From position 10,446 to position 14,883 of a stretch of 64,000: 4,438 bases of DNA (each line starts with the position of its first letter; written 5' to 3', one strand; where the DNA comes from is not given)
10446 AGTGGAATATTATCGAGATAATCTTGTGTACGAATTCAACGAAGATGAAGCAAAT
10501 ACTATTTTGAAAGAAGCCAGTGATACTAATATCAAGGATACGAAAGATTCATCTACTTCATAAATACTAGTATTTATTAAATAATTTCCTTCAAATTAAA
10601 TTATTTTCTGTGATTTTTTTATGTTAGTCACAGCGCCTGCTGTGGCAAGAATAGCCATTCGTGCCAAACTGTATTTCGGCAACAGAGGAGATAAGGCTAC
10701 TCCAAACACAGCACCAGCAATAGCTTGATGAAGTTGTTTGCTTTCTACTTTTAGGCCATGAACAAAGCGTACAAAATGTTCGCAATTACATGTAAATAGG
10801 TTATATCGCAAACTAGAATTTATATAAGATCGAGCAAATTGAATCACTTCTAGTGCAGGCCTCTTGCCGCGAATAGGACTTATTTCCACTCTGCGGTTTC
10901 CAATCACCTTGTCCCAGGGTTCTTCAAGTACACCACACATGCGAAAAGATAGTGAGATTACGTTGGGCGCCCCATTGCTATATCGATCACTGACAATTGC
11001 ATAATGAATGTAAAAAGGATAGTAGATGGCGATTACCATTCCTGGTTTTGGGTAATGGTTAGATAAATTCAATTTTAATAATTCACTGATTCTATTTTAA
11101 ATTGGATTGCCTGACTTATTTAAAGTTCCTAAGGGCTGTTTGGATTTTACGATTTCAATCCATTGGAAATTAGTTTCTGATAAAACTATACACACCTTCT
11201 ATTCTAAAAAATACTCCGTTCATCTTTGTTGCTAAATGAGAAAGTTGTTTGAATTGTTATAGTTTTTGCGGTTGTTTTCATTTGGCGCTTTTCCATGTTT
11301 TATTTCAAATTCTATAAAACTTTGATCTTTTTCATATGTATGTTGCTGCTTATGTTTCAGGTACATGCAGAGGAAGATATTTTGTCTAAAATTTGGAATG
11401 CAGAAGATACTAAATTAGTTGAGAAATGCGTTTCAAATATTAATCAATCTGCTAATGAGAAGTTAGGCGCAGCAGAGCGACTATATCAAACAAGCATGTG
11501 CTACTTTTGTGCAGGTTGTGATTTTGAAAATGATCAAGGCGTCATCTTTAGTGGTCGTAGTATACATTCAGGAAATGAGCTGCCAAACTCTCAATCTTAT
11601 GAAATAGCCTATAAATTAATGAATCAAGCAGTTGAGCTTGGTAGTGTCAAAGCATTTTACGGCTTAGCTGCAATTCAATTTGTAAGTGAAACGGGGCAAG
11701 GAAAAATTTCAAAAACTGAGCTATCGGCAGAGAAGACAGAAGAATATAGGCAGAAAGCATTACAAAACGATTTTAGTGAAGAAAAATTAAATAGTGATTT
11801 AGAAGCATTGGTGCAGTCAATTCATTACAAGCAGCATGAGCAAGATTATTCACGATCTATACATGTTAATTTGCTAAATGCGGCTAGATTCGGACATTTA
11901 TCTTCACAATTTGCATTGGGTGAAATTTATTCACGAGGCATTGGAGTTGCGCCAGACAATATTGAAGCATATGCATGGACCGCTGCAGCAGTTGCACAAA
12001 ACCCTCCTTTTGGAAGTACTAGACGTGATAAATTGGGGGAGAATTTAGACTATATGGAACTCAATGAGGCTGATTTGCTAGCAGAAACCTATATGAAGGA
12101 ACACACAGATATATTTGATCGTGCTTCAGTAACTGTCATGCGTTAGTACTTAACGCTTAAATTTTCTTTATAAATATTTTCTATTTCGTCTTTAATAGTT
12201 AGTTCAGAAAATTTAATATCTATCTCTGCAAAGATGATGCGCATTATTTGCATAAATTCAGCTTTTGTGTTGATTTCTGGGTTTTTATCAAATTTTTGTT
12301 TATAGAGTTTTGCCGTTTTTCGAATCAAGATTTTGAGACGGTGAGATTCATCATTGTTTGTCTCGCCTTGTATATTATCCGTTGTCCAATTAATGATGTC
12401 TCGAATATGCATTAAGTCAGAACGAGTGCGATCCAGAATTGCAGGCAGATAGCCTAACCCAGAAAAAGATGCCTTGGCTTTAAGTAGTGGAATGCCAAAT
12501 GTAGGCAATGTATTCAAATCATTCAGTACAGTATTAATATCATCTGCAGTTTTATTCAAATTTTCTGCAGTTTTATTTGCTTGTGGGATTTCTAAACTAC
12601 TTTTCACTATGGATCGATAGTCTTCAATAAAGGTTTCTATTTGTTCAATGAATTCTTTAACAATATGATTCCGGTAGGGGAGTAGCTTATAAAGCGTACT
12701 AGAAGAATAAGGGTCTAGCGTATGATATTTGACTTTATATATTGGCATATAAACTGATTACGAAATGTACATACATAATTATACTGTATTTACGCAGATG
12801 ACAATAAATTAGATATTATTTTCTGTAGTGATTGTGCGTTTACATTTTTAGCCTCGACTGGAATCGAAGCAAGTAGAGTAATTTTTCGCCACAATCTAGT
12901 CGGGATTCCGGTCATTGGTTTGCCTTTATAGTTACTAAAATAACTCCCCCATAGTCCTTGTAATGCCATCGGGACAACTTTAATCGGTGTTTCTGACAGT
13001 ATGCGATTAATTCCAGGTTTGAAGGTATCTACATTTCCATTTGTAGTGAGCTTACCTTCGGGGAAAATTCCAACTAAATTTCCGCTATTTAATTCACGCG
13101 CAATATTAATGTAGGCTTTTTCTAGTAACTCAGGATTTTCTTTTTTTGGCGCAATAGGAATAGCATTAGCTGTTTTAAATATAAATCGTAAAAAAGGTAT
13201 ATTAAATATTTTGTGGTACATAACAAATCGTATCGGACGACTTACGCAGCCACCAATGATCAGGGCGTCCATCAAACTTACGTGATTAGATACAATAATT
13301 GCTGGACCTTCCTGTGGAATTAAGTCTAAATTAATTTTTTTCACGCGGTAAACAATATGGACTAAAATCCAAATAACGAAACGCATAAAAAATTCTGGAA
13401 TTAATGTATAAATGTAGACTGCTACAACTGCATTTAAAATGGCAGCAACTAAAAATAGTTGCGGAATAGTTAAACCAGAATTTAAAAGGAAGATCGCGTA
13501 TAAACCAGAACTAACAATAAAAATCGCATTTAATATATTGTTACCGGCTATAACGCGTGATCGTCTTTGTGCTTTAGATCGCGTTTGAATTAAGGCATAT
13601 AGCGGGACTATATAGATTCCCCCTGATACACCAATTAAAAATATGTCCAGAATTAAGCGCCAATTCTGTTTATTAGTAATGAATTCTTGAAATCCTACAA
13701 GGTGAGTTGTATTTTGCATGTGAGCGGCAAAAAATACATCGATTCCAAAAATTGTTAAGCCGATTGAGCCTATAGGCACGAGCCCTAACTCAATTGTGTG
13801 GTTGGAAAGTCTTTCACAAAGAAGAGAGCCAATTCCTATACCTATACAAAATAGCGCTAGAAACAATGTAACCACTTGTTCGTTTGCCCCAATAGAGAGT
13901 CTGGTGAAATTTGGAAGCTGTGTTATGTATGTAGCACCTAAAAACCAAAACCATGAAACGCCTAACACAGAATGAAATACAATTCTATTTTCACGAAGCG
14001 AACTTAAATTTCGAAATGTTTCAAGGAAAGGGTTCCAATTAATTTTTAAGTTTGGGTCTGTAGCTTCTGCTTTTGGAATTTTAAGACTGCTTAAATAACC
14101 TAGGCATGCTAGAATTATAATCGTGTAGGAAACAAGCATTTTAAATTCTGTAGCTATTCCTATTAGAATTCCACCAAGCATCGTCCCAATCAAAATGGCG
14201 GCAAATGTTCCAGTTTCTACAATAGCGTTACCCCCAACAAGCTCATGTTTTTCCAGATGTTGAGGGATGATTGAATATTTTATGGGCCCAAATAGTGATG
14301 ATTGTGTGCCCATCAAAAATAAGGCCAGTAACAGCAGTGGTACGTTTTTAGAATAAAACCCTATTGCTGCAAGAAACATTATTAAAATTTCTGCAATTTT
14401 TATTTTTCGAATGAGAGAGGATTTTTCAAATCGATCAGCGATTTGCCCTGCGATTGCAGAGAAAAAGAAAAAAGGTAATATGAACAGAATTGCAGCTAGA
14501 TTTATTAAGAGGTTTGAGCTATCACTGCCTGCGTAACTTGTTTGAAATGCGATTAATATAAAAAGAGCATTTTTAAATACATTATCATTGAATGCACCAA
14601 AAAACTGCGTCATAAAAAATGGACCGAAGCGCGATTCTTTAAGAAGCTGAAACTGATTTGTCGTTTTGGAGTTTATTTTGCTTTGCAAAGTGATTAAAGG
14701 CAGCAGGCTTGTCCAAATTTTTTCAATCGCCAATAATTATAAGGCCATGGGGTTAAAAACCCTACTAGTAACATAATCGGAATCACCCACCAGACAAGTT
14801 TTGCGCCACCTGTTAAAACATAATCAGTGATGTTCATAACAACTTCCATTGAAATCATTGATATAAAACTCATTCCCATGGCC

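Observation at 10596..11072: Eukaryote-like LRAT/PLAAT (H-Ras-like suppressor) thiol acyltransferase homolog with C-terminal membrane anchor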

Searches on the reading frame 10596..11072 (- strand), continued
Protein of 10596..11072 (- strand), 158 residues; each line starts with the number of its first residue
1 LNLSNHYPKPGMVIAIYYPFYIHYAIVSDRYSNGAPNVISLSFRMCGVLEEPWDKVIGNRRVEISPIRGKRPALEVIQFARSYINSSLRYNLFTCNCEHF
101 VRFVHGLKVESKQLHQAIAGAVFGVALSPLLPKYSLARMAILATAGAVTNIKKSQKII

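Call 46: predict_structure(alignment_id=A2)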
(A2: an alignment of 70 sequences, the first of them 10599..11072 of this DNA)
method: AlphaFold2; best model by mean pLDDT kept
length: 158 residues; sequences in the alignment: 70
mean_pLDDT: 93.8   pTM: 0.86
mean pLDDT of the five models: 93.8, 93.0, 92.7, 91.2, 88.4
residues with pLDDT >= 90: 141; 70-90: 12; 50-70: 4; < 50: 1
segments of 3 or more residues with pLDDT < 50: none
pLDDT, mean of each block of 10 residues (from residue 1): 77 96 98 97 96 96 95 98 97 97 98 94 94 91 92 84
secondary structure, 60 per line:
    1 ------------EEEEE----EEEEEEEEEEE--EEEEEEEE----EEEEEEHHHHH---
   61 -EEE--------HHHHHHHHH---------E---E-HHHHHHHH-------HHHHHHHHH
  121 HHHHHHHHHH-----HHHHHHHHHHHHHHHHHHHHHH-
elements in order: E13-17 E22-32 E35-42 E47-52 H53-57 E62-64 H73-81 H97-104 H112-130 H136-157

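Call 50: fold_search(model_id=the predicted structure, library=pdb)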
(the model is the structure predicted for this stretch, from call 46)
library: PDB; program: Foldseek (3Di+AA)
matches with E <= 10: 467; with E <= 0.001: 8
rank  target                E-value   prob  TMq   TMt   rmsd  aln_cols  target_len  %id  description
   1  4fa0                  5.5e-07  1.00  0.54  0.80   2.6       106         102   29  Crystal structure of human AdPLA to 2.65 A resolution (released 2012-06-06)
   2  4dot                  1.3e-06  1.00  0.52  0.78   2.6       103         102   29  Crystal structure of human HRASLS3. (released 2012-05-30)
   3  7c3z                  2.3e-06  1.00  0.52  0.76   3.0       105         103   30  The structure of class II tumor suppressor protein H-REV107 (released 2021-05-19)
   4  7zom                  2.7e-06  1.00  0.54  0.78   3.1       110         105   29  Crystal structure of N-terminal catalytic domain of human PLAAT3 (released 2023-04-26)
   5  4dpz                  2.4e-05  1.00  0.48  0.67   4.5       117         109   23  Crystal structure of human HRASLS2 (released 2012-05-30)
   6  7zot_A                1.2e-04  1.00  0.52  0.68   3.8       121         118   24  crystal structure of PLAAT4 N-terminal domain (released 2022-10-26)
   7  4q95_B                2.6e-04  1.00  0.40  0.49  15.5       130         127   25  Crystal structure of HRASLS3/LRAT chimeric protein (released 2014-10-29)
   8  4q95_A                4.5e-04  1.00  0.36  0.40  16.7       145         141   22  Crystal structure of HRASLS3/LRAT chimeric protein (released 2014-10-29)
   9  2kyt_MODEL_1_A        1.3e-03  1.00  0.50  0.61   4.8       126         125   25  Solution structure of the H-REV107 N-terminal domain (released 2010-11-03)
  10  2lkt_MODEL_1_A        1.9e-03  1.00  0.45  0.55   9.3       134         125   20  Solution structure of N-terminal domain of human TIG3 in 2 M UREA (released 2012-10-24)
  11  2d6f_A                1.5e-01  0.47  0.25  0.11  11.3        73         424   14  Crystal structure of Glu-tRNA(Gln) amidotransferase in the complex with tRNA(Gln) (released 2006-07-11)
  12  7cfd_E                2.2e-01  0.15  0.20  0.18  12.2       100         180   12  Drosophila melanogaster Krimper eTud2-AubR15me2 complex (released 2021-06-02)
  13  1y71_B                2.9e-01  0.10  0.21  0.27  14.1       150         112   12  X-ray crystal structure of kinase-associated protein B from Bacillus cereus (released 2005-01-18)
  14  2d6f_B                3.2e-01  0.35  0.25  0.11   4.5        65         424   15  Crystal structure of Glu-tRNA(Gln) amidotransferase in the complex with tRNA(Gln) (released 2006-07-11)
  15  5cqy_A                3.9e-01  0.14  0.23  0.33  12.1       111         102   18  E. coli MazF mutant E24A in complex with MazE residues 68-82 form II (released 2016-04-06)
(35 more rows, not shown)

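Call 54: find_related_loci(query=A2, collection=metagenome_contigs, flank=6000)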
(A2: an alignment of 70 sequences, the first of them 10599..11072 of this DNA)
Query A2 (158 aa) in metagenome_contigs; peptide patterns used: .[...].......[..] (x = any residue, [..] = any of these).
600 stretches matched a pattern (row limit reached: there are more); 74 encode a relative of the query (tblastn E <= 1e-3); 74 distinct loci.
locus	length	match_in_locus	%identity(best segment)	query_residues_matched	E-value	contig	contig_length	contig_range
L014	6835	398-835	53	9-154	4e-48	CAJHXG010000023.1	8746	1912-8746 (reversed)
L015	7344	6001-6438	47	9-153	9e-35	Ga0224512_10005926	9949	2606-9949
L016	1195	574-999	40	8-146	1e-25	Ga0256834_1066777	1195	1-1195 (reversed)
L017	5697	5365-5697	47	1-113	8e-24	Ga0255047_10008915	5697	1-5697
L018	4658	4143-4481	42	10-125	4e-21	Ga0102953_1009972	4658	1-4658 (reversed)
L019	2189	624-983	41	7-127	8e-21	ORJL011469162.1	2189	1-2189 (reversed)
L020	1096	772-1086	42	10-114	7e-19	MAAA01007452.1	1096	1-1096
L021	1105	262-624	37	9-126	1e-18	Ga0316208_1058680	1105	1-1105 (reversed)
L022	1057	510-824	37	10-116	7e-18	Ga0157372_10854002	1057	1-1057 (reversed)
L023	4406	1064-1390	40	10-120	9e-18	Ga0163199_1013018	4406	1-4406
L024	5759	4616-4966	39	9-127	2e-17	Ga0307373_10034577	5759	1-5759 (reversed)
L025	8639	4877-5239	39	9-135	4e-17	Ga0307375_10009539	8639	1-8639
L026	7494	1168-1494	39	10-118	4e-15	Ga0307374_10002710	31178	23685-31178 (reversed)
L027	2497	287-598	38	11-122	5e-14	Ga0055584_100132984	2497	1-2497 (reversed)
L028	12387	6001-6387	31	1-139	3e-13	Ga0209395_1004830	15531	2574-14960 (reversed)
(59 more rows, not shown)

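Call 58: search_protein_families(library=padloc, proteins=[window:10596-11072:-, P0007], max_evalue=0.1)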
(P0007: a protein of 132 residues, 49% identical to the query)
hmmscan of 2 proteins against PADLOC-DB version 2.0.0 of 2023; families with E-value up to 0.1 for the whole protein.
window:10596-11072:- (158 aa): 0 families

P0007 (132 aa): 0 families

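Call 59: search_protein_families(library=phrogs, proteins=[window:10596-11072:-, P0007], max_evalue=0.1)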
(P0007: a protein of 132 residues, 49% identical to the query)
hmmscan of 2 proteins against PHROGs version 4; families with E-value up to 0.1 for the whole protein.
window:10596-11072:- (158 aa): 0 families

P0007 (132 aa): 0 families

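Call 60: find_related_loci(query=A2, collection=viral_contigs, flank=5000)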
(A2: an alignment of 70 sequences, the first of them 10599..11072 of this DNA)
Query A2 (158 aa) in viral_contigs; peptide patterns used: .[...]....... (x = any residue, [..] = any of these).
65 stretches matched a pattern; 5 encode a relative of the query (tblastn E <= 1e-3); 5 distinct loci.
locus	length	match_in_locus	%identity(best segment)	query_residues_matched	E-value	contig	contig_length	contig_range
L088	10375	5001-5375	38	1-127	2e-20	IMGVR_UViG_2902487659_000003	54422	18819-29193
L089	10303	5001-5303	38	7-116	2e-14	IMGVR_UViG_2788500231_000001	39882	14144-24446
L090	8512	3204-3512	34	5-116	4e-14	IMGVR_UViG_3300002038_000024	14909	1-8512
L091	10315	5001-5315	34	11-122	4e-8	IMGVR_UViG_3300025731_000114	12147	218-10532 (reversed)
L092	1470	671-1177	28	2-155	1e-5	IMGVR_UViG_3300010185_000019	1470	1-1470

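Call 84: find_encoding_contigs(protein=P0082, flank=6000, max_places=3)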
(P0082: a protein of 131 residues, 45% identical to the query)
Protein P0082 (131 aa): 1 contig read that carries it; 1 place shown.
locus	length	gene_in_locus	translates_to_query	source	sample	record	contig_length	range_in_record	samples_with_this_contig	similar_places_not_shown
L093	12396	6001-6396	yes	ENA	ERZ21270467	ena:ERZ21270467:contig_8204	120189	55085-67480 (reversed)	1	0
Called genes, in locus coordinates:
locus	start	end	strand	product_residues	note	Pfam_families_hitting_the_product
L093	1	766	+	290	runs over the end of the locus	PF00582:Usp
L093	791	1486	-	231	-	-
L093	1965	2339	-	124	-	-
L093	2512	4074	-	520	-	PF00989:PAS (weak), PF08448:PAS_4, PF13426:PAS_9 (weak), PF00563:EAL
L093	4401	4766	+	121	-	-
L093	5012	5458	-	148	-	PF16747:Adhesin_E (weak)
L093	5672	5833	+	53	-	-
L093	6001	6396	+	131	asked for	PF04970:LRAT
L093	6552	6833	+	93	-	-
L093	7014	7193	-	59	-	-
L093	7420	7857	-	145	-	PF10604:Polyketide_cyc2, PF03364:Polyketide_cyc, PF08327:AHSA1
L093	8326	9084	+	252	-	PF14196:ATC_hydrolase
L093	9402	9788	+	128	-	PF16747:Adhesin_E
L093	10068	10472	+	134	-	-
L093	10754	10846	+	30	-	-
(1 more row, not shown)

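Call 85: find_encoding_contigs(protein=P0067, flank=8000, max_places=2)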
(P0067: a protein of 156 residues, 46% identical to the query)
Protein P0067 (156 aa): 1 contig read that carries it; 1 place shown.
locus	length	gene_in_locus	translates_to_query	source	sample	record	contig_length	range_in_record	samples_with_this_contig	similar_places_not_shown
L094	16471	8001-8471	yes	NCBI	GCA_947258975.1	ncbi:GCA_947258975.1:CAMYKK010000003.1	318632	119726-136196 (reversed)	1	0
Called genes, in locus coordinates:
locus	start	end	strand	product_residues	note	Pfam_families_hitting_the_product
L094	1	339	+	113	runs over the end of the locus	PF07883:Cupin_2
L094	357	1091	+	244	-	PF00685:Sulfotransfer_1, PF13469:Sulfotransfer_3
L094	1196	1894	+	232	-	-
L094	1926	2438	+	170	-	-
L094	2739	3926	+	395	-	PF13487:HD_5, PF01966:HD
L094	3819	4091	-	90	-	-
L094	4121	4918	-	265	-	PF12146:Hydrolase_4, PF00561:Abhydrolase_1, PF12697:Abhydrolase_6, PF08386:Abhydrolase_4 (weak)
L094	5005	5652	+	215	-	PF08238:Sel1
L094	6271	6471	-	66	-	PF11137:DUF2909 (weak), PF04588:HIG_1_N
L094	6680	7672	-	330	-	PF13365:Trypsin_2, PF13180:PDZ_2, PF17820:PDZ_6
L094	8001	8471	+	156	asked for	PF04970:LRAT (weak)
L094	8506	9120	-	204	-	-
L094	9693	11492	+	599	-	PF00999:Na_H_Exchanger, PF02254:TrkA_N, PF27452:KefB_C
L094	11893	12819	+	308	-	PF01545:Cation_efflux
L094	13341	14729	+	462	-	PF04966:OprB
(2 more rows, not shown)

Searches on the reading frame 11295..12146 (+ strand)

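Call 20: search_protein_families(library=pfam, proteins=[window:11295-12146:+], max_evalue=0.01)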
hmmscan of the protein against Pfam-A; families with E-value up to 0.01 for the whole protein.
window:11295-12146:+ (283 aa): 1 family
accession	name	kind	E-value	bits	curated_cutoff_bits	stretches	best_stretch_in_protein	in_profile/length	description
PF08238.18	Sel1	-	1.8e-06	28.8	30.7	1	203-236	2-35/36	Sel1 repeat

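Call 25: search_protein_families(library=ncbifam, proteins=[window:11295-12146:+], max_evalue=0.01)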
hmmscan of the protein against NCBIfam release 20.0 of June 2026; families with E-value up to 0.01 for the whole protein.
window:11295-12146:+ (283 aa): 3 families
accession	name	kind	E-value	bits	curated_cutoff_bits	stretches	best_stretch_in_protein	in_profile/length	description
NF038194.1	AlgK_TPR_lipo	equivalog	2.8e-09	36.2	700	1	192-262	359-429/448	alginate biosynthesis TPR repeat lipoprotein AlgK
NF033786.1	phenyl_MerG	equivalog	0.00072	19.6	350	1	196-268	139-212/217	phenylmercury resistance protein MerG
NF045484.1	TransRegExoR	equivalog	0.0058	15.9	450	0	195-228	68-101/267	exopolysaccharide production regulator ExoR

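Call 58: search_protein_families(library=padloc, proteins=[window:11295-12146:+], max_evalue=0.1)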
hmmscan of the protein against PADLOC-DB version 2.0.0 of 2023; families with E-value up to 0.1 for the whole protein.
window:11295-12146:+ (283 aa): 0 families

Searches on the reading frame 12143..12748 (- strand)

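Call 20: search_protein_families(library=pfam, proteins=[window:12143-12748:-], max_evalue=0.01)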
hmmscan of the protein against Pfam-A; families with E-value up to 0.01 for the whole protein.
window:12143-12748:- (201 aa): 0 families

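Call 25: search_protein_families(library=ncbifam, proteins=[window:12143-12748:-], max_evalue=0.01)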
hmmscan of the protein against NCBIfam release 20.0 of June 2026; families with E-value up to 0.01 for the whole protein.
window:12143-12748:- (201 aa): 1 family
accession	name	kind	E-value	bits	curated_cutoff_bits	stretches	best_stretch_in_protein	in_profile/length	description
NF047654.1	DiguCycDgcRLepto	equivalog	0.0041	16.1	500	0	57-127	35-104/295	diguanylate cyclase DgcR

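Call 58: search_protein_families(library=padloc, proteins=[window:12143-12748:-], max_evalue=0.1)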
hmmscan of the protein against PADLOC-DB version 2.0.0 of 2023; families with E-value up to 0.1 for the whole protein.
window:12143-12748:- (201 aa): 0 families

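Call 59: search_protein_families(library=phrogs, proteins=[window:12143-12748:-], max_evalue=0.1)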
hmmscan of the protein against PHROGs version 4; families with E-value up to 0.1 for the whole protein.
window:12143-12748:- (201 aa): 5 families
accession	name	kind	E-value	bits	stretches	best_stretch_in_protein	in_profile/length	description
phrog_6259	-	unknown function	0.0012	19.7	0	96-127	13-44/74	-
phrog_26779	-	unknown function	0.022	15.8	1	18-81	50-113/178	-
phrog_36414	-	unknown function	0.028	15.5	1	150-197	26-74/76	-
phrog_11101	-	unknown function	0.029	16.1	0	134-172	8-46/121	-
phrog_28188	-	unknown function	0.062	14.2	0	138-171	1-34/96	-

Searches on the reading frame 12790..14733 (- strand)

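Call 20: search_protein_families(library=pfam, proteins=[window:12790-14733:-], max_evalue=0.01)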
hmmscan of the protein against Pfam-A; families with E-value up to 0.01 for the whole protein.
window:12790-14733:- (647 aa): 3 families
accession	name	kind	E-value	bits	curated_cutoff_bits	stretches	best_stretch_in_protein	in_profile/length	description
PF01553.26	Acyltransferase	-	5e-26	91.5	23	1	463-591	1-131/132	Acyltransferase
PF07690.21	MFS_1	-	4.3e-20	72.4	33.4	2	41-341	3-293/347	Major Facilitator Superfamily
PF05977.19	MFS_3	-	1.4e-09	37.4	27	1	73-328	43-296/524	Transmembrane secretion effector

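Call 25: search_protein_families(library=ncbifam, proteins=[window:12790-14733:-], max_evalue=0.01)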
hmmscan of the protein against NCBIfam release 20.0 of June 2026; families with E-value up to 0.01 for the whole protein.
window:12790-14733:- (647 aa): 11 families
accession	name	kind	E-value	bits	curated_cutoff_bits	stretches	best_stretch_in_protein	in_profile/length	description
NF005291.0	PRK06814.1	equivalog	1.4e-168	563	1349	1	25-635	2-603/1140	acyl-[ACP]--phospholipid O-acyltransferase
NF006386.0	PRK08633.1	equivalog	1.2e-139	467.1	1221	1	30-643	5-602/1147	acyl-[ACP]--phospholipid O-acyltransferase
NF008397.0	PRK11195.1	equivalog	2.1e-32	112.7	297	1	39-442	8-390/414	lysophospholipid transporter LplT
TIGR00900.1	2A0121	subfamily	3.1e-21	76.1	319.6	1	70-403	29-346/364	H+ Antiporter protein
TIGR00530.1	AGP_acyltrn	subfamily_domain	6.9e-18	64.7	102.95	1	464-592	4-130/130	1-acylglycerol-3-phosphate O-acyltransferase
NF005959.0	PRK08043.1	equivalog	2.5e-11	42.6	886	1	453-623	5-165/719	bifunctional acyl-ACP--phospholipid O-acyltransferase/long-chain-fatty-acid--ACP ligase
NF052553.1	LyOrLpactfOlsABRUA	equivalog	1.7e-07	30.7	300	1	432-567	26-151/263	lyso-ornithine lipid O-acyltransferase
TIGR00880.1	2_A_01_02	superfamily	2.6e-06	27.6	131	1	89-210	12-127/141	multidrug resistance protein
NF052552.1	LyOrLpactfOlsARHOCB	equivalog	8.6e-05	21.6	300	1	445-575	61-180/271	lyso-ornithine lipid O-acyltransferase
NF052615.1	orn_lipid_OlsF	equivalog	0.004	15.8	620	1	458-593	62-198/570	bifunctional ornithine lipid synthase OlsF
NF002956.0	PRK03612.1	equivalog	0.0072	14.8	472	0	281-461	48-215/522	polyamine aminopropyltransferase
